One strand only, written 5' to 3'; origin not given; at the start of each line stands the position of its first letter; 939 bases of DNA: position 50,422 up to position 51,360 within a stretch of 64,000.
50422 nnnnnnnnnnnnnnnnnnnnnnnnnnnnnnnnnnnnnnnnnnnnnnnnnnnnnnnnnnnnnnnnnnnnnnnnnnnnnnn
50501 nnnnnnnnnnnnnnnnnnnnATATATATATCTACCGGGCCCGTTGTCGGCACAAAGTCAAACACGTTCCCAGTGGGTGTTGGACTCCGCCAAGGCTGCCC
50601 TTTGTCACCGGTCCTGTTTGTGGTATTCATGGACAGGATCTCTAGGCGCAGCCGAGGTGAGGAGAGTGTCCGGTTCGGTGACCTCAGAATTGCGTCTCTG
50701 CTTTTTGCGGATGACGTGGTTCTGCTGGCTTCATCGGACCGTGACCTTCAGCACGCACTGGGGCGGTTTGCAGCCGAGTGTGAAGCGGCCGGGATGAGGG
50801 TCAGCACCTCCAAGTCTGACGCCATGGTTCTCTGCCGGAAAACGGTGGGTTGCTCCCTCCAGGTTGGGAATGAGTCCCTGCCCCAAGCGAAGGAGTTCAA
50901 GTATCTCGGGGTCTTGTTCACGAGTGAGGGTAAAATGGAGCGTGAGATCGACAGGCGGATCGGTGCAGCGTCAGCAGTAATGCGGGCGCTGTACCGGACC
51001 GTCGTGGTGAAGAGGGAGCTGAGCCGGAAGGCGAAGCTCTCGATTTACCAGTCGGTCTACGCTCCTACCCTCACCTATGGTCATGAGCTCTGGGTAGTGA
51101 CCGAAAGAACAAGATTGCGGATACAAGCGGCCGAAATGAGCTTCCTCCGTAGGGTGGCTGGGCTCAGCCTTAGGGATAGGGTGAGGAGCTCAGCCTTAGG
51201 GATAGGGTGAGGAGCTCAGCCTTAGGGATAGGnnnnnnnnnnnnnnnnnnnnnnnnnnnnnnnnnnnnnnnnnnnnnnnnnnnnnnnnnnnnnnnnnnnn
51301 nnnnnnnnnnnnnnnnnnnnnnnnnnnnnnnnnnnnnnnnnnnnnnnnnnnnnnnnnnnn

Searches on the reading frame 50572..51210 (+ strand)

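Call 44: search_protein_families(library=pfam, proteins=[window:50572-51210:+], max_evalue=0.01)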
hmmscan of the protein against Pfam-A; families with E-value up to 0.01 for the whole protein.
window:50572-51210:+ (212 aa): 1 family
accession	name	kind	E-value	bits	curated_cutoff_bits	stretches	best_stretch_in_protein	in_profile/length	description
PF00078.32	RVT_1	-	6.3e-17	62.4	29.6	1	4-114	118-203/205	Reverse transcriptase (RNA-dependent DNA polymerase)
